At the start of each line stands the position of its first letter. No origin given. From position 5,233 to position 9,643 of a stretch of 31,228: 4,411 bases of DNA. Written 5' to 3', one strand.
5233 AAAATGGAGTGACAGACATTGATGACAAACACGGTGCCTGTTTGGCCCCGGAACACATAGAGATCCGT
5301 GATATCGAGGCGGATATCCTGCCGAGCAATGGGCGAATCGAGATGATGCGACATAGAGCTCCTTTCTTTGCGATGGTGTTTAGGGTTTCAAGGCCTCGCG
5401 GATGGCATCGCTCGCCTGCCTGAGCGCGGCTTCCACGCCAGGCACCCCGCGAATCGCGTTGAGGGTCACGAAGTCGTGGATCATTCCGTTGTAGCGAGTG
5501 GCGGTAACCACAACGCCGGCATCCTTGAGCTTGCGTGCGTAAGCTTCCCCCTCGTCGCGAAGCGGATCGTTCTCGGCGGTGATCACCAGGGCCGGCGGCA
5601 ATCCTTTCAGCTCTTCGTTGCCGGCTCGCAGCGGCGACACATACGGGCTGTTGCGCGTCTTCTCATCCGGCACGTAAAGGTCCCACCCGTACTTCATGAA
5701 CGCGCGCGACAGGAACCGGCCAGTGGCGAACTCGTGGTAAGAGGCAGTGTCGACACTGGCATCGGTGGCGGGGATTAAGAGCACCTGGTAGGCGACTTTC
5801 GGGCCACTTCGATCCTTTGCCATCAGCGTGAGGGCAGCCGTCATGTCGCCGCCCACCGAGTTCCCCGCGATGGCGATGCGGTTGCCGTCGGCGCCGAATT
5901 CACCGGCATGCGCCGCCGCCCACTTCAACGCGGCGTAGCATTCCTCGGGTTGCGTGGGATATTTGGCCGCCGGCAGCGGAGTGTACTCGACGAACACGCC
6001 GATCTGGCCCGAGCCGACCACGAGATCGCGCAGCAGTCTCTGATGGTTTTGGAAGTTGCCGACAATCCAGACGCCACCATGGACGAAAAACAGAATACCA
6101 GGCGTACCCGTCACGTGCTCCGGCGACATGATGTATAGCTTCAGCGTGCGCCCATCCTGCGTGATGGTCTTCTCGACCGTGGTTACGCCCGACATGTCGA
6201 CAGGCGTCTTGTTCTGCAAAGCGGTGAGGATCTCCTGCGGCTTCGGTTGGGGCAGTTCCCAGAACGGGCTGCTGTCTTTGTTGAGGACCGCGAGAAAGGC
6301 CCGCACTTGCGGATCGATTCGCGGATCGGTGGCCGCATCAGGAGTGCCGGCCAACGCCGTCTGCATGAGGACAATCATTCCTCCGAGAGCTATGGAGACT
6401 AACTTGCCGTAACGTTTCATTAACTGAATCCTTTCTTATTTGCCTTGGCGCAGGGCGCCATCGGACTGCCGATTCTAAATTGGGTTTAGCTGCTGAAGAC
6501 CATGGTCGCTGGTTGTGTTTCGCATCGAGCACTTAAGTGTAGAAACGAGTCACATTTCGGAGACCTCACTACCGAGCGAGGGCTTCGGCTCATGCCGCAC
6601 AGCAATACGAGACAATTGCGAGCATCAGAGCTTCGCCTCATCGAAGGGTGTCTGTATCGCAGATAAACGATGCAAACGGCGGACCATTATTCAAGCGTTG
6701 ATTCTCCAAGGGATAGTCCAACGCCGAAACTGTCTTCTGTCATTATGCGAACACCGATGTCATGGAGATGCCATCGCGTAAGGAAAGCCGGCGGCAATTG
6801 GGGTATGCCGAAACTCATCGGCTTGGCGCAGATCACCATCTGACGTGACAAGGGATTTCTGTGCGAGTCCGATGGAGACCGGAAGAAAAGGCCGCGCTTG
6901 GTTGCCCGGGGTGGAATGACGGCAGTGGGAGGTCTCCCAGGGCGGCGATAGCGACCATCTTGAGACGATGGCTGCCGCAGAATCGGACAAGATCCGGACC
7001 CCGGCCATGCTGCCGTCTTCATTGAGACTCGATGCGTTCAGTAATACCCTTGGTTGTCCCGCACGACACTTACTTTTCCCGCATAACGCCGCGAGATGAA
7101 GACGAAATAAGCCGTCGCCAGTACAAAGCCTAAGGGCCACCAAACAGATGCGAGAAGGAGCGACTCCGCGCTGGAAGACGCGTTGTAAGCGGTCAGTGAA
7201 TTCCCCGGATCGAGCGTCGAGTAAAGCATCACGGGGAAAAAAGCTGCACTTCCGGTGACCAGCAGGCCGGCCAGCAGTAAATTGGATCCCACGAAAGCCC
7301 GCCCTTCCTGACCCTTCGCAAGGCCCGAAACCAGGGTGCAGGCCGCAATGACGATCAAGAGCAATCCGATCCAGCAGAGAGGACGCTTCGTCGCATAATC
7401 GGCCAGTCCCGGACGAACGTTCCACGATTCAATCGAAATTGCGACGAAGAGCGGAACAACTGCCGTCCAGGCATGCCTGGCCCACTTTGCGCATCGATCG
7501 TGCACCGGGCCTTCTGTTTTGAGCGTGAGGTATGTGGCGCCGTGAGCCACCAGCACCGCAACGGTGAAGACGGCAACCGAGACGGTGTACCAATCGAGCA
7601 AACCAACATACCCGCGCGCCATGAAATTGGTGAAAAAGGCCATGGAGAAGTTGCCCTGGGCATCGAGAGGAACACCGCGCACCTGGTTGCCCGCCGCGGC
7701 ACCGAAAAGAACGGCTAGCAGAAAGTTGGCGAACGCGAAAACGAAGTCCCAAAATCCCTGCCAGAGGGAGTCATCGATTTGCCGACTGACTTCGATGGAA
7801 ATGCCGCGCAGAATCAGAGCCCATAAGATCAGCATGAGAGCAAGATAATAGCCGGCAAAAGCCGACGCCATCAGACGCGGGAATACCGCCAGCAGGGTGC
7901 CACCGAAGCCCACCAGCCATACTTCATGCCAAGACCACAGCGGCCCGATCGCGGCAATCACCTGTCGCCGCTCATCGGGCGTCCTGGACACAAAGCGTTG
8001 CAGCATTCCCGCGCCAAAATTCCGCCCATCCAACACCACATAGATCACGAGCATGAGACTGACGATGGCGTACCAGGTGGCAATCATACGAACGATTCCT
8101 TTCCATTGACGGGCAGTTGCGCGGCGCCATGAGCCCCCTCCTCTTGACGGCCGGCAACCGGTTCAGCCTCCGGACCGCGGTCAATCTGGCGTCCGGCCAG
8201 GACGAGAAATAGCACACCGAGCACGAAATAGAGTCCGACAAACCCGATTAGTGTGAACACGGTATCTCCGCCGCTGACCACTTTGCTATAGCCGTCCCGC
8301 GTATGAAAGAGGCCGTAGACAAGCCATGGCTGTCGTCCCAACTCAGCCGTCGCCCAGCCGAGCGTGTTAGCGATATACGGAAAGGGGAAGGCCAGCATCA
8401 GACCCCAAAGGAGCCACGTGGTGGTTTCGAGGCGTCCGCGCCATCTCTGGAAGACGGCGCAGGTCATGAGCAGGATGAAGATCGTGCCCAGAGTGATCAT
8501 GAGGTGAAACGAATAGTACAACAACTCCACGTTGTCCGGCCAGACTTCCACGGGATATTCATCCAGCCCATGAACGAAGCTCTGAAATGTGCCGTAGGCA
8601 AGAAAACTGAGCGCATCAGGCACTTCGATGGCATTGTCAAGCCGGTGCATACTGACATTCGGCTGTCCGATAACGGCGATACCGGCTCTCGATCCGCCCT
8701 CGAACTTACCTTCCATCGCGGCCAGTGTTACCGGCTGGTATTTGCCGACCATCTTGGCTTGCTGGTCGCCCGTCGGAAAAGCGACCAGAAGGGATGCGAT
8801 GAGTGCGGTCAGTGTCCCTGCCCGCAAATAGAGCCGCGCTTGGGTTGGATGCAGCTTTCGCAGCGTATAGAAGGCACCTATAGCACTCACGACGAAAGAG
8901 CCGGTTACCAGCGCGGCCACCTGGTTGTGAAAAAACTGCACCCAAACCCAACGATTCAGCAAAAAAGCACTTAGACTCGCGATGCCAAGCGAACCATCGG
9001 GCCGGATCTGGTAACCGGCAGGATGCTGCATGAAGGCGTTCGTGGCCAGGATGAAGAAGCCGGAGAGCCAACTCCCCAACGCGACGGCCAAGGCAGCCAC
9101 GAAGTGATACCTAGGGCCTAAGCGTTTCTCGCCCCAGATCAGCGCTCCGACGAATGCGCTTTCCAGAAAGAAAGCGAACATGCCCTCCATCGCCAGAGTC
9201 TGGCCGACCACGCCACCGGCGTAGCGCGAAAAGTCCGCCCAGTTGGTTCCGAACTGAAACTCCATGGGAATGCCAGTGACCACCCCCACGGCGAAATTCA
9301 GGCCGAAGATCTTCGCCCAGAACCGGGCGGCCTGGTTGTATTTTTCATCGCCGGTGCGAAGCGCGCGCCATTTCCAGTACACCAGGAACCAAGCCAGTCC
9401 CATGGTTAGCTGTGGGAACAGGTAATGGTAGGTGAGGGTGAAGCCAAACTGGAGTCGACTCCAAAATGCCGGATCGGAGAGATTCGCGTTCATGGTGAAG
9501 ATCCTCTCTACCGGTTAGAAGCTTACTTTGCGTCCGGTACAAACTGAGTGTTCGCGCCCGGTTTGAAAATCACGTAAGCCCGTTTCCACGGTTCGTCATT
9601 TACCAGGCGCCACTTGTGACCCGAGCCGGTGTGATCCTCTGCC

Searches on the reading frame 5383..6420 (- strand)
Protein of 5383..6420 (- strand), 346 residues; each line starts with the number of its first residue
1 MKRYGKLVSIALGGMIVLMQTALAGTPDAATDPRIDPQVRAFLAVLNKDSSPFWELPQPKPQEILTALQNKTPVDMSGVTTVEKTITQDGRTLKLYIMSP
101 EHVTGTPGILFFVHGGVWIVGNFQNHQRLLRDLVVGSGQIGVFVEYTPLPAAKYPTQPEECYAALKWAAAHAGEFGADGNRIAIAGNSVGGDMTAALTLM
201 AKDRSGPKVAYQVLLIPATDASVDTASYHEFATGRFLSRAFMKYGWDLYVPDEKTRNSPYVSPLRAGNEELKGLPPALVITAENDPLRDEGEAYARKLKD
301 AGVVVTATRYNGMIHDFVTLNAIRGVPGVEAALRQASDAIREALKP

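Call 35: search_protein_families(library=pfam, proteins=[window:5383-6420:-], max_evalue=0.001)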
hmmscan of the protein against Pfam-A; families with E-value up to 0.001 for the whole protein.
window:5383-6420:- (346 aa): 4 families
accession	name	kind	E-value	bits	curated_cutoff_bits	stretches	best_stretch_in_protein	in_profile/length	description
PF07859.19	Abhydrolase_3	-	4.9e-66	222.9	25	1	110-318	1-209/210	alpha/beta hydrolase fold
PF20434.5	BD-FAE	-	2.9e-14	53.5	26.8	1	97-202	3-111/215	BD-FAE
PF00135.34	COesterase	-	4.2e-06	26.4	27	1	163-202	166-205/515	Carboxylesterase family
PF00326.27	Peptidase_S9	-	0.00012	22.1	22.6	1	166-315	50-187/213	Prolyl oligopeptidase family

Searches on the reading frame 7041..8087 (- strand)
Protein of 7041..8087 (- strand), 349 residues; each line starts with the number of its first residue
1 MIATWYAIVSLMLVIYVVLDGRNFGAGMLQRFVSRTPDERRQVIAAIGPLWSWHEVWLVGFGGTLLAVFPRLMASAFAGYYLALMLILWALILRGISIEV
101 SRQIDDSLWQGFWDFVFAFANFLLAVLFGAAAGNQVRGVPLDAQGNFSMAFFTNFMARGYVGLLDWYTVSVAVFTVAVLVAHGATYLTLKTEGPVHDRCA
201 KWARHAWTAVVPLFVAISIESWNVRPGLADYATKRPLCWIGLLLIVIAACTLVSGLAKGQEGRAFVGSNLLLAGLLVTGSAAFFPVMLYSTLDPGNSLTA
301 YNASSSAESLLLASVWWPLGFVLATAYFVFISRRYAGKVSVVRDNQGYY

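Call 35: search_protein_families(library=pfam, proteins=[window:7041-8087:-], max_evalue=0.001)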
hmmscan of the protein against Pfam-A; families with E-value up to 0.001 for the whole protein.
window:7041-8087:- (349 aa): 1 family
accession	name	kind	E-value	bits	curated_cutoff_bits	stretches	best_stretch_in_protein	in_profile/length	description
PF02322.20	Cyt_bd_oxida_II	-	7.7e-70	236.1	35.6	1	3-331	3-298/302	Cytochrome bd terminal oxidase subunit II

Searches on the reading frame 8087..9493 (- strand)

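Call 35: search_protein_families(library=pfam, proteins=[window:8087-9493:-], max_evalue=0.001)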
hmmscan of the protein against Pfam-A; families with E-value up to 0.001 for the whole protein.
window:8087-9493:- (469 aa): 1 family
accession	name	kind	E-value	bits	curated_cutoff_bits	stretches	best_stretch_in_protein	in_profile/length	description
PF01654.22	Cyt_bd_oxida_I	-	1.1e-143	479.2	26.2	1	11-441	1-418/418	Cytochrome bd terminal oxidase subunit I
